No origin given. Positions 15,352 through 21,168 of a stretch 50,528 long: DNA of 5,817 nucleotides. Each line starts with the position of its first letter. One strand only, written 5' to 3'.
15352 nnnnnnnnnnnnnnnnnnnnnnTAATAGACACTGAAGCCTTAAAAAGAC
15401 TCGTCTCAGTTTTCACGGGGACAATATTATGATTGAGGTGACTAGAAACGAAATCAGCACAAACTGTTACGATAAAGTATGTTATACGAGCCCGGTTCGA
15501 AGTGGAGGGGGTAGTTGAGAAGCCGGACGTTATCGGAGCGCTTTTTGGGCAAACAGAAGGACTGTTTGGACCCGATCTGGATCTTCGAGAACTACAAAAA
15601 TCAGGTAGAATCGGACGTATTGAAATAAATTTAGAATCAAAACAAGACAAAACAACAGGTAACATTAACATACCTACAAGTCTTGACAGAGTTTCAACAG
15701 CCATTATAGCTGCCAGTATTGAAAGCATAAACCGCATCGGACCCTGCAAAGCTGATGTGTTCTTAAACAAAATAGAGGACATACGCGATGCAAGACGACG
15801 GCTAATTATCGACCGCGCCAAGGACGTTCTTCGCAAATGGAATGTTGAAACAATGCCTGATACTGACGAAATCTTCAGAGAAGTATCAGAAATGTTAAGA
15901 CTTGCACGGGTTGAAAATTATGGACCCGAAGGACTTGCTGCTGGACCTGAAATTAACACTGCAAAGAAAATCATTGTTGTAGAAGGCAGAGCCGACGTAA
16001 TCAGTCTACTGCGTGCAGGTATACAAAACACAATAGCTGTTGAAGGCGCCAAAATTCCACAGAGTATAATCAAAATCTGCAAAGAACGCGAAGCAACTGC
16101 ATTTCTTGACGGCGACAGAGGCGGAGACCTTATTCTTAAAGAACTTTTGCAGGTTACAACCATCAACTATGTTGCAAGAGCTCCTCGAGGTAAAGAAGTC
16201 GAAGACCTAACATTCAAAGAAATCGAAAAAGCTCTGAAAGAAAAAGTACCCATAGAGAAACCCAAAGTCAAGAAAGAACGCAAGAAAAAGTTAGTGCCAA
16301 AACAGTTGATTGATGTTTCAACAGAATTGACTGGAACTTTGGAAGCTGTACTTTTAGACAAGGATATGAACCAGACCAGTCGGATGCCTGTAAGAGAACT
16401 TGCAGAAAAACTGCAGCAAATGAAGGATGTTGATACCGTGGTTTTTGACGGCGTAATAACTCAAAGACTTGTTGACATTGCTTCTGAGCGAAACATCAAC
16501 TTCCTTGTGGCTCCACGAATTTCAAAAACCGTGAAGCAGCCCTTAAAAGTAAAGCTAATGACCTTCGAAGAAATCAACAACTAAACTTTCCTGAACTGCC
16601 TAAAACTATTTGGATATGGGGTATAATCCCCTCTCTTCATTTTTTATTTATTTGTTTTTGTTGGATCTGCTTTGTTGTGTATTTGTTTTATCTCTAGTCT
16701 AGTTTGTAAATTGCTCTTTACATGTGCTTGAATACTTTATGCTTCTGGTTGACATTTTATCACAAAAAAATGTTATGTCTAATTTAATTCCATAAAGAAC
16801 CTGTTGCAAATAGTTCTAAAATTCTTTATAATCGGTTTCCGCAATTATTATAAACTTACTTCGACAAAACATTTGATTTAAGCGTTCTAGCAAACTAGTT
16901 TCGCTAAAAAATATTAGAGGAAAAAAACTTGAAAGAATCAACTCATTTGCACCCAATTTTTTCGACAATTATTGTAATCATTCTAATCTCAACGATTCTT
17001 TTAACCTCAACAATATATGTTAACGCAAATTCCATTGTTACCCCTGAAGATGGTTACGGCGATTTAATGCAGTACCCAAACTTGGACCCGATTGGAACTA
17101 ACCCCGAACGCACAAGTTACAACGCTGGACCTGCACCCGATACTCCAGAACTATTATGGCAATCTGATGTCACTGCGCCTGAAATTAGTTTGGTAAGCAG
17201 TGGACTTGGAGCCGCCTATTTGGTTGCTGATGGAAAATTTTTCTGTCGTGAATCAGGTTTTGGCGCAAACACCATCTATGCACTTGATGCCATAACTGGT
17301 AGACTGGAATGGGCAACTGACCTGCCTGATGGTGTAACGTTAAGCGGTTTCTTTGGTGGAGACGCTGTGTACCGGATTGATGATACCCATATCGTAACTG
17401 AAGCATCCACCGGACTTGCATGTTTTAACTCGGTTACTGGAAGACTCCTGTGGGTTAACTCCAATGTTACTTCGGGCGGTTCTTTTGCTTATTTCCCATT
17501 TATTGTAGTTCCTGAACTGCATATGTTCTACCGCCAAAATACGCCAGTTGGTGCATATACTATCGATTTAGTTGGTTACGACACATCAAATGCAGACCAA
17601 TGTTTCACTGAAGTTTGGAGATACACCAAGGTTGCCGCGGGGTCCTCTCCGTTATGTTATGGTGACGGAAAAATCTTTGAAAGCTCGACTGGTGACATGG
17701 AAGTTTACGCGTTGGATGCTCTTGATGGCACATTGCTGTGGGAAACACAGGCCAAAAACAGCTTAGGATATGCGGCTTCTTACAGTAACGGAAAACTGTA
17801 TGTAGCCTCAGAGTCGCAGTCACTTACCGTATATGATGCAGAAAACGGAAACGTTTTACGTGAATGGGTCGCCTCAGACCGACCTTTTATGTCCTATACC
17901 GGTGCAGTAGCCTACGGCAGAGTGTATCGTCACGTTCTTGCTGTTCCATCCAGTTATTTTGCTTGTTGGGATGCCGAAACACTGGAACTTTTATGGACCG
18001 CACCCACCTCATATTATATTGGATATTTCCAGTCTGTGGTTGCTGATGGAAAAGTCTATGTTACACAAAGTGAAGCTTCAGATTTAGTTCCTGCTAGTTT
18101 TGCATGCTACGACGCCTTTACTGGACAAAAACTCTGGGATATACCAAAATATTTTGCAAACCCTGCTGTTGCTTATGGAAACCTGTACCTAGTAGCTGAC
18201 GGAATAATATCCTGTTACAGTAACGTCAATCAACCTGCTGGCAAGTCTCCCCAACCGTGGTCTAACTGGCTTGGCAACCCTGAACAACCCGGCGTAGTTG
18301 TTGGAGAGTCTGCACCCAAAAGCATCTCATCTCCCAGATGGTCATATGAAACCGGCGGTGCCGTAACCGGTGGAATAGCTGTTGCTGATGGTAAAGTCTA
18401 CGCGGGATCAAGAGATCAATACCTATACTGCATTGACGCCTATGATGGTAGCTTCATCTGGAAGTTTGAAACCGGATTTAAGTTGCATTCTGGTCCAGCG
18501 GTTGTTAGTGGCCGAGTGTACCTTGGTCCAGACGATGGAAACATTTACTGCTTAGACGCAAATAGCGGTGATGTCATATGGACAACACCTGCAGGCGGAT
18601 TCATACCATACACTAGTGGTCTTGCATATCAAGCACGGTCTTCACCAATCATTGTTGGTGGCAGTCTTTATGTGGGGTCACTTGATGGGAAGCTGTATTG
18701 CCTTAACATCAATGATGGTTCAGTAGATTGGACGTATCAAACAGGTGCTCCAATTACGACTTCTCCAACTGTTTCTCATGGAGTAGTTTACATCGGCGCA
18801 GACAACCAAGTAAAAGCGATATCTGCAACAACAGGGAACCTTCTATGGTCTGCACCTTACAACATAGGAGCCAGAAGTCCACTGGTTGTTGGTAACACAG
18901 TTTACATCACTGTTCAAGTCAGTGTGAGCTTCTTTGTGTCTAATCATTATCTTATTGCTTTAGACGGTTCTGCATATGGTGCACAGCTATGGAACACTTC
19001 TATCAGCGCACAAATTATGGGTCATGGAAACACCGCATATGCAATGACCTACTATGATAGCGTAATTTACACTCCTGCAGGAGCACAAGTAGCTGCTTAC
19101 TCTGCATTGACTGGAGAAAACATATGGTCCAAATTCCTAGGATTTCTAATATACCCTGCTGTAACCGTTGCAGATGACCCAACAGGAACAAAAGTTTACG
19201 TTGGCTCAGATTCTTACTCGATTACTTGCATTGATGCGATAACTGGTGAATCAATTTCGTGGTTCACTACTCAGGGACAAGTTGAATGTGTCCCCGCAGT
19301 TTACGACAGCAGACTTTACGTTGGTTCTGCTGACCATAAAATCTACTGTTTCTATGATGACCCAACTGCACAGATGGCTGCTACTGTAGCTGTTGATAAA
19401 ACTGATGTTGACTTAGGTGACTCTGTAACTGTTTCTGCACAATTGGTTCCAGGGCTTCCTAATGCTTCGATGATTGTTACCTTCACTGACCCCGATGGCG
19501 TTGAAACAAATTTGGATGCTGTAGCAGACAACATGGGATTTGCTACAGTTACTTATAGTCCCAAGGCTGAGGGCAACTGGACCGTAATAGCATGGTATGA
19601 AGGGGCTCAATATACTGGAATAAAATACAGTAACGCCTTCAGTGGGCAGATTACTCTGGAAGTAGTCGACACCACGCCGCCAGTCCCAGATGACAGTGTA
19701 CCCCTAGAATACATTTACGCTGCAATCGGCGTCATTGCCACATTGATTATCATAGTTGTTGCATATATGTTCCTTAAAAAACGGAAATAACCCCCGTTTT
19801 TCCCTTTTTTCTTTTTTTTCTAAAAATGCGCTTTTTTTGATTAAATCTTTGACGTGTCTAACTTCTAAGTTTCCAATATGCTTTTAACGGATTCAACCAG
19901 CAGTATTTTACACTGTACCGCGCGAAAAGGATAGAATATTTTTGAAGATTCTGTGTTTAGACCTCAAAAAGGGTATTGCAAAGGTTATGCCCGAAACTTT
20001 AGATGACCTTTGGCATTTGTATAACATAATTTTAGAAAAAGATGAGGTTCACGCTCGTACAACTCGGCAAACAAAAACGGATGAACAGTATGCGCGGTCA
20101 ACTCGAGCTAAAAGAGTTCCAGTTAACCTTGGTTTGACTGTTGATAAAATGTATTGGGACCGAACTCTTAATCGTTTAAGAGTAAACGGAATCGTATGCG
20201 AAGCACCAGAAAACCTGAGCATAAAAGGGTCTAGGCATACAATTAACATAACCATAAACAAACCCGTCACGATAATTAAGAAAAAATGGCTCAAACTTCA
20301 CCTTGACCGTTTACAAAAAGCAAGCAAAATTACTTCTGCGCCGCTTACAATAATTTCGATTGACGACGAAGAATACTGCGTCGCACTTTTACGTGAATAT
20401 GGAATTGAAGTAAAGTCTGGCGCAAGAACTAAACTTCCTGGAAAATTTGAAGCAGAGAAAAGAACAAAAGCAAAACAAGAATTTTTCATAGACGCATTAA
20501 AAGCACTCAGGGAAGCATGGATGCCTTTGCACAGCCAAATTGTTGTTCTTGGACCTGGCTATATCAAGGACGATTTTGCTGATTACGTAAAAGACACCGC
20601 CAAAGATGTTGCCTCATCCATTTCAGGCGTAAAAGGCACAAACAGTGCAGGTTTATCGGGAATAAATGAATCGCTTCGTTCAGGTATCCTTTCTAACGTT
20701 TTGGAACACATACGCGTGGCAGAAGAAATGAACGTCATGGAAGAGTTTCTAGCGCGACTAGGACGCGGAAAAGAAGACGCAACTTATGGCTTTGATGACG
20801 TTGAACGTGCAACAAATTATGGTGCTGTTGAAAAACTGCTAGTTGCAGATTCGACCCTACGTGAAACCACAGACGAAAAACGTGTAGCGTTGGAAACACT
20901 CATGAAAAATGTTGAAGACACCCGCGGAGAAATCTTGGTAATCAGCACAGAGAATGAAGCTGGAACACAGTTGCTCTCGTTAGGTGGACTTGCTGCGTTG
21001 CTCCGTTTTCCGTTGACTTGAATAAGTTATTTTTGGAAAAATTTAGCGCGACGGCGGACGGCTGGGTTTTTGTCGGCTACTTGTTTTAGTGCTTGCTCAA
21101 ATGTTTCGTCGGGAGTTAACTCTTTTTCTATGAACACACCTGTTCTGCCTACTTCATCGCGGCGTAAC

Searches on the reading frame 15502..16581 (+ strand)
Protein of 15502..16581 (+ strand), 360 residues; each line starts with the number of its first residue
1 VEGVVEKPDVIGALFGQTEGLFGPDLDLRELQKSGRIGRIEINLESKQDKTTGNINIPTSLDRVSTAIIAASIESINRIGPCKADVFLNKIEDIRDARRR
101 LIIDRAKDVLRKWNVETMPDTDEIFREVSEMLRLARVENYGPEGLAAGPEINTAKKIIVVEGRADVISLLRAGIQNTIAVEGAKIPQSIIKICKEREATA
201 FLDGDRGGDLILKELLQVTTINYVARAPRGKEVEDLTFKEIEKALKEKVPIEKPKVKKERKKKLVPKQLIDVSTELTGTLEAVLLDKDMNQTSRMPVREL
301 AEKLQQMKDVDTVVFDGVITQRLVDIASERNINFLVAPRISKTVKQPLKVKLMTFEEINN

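Call 63: search_protein_families(library=pfam, proteins=[window:15502-16581:+], max_evalue=0.00001)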
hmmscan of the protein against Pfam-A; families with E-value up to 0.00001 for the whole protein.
window:15502-16581:+ (360 aa): 3 families
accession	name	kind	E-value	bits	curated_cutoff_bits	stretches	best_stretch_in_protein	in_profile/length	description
PF13662.12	Toprim_4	-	5.1e-10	39.9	25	1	156-217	2-72/85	Toprim domain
PF13155.12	Toprim_2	-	1e-07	32.7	22.1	1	158-231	1-82/88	Toprim-like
PF01751.28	Toprim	-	2.3e-07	31.3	23.1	1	156-232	1-92/96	Toprim domain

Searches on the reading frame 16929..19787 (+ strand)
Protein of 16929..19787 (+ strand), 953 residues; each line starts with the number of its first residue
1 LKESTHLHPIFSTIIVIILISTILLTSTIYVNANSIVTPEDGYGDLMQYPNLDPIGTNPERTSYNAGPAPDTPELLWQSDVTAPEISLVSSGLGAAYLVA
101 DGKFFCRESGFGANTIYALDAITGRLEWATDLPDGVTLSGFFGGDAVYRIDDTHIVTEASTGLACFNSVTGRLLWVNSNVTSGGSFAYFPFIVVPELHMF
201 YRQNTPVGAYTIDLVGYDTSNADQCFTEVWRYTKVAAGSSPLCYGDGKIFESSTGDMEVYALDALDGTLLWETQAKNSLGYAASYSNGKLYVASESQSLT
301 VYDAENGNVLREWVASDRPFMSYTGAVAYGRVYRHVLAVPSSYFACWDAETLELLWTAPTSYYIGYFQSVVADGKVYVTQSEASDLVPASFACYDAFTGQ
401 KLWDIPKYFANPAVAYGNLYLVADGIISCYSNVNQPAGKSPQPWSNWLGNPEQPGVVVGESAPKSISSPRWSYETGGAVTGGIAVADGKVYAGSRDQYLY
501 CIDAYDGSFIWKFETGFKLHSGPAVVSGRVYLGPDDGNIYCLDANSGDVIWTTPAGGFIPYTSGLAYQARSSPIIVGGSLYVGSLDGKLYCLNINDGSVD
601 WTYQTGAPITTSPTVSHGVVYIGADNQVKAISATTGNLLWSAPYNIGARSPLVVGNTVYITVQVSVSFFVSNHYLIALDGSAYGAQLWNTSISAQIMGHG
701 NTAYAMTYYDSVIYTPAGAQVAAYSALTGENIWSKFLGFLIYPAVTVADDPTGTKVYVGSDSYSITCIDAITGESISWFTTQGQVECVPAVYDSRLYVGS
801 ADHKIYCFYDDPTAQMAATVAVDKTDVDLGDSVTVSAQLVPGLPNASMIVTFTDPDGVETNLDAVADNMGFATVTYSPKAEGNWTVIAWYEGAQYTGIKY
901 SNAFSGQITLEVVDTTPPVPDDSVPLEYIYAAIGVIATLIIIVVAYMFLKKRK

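Call 63: search_protein_families(library=pfam, proteins=[window:16929-19787:+], max_evalue=0.00001)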
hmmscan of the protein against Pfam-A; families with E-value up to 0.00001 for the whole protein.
window:16929-19787:+ (953 aa): 3 families
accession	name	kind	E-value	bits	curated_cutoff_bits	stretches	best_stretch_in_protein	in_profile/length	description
PF13360.13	PQQ_2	-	1.9e-60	204.9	27.6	3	536-694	2-148/233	Outer membrane protein assembly factor BamB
PF13570.13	Beta-prop_ACSF4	-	1.5e-51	176.2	133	2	471-699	43-260/329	Beta-alanine-activating enzyme, beta-propeller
PF01011.28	PQQ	-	4.8e-16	59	26.7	0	549-649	29-136/595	Glucose/ethanol/alcohol dehydrogenase, beta-propeller domain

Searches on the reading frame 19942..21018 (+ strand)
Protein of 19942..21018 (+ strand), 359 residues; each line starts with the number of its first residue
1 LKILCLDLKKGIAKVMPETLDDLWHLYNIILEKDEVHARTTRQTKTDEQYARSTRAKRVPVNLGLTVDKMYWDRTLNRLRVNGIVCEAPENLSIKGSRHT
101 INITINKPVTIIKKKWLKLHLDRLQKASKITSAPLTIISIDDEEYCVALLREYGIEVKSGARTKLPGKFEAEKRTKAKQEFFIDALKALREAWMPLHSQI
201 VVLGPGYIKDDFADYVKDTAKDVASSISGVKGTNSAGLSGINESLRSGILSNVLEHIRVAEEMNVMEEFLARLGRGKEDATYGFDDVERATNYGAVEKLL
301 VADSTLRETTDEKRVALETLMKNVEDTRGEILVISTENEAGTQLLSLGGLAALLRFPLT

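Call 63: search_protein_families(library=pfam, proteins=[window:19942-21018:+], max_evalue=0.00001)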
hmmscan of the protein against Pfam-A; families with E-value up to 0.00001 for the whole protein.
window:19942-21018:+ (359 aa): 2 families
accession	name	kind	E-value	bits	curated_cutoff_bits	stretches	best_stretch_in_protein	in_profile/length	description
PF03463.20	eRF1_1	-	8.3e-30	103.8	23.8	1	1-127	1-122/123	eRF1 domain 1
PF03465.20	eRF1_3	-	8.1e-25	87.8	25.8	1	260-358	2-106/106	eRF1 domain 3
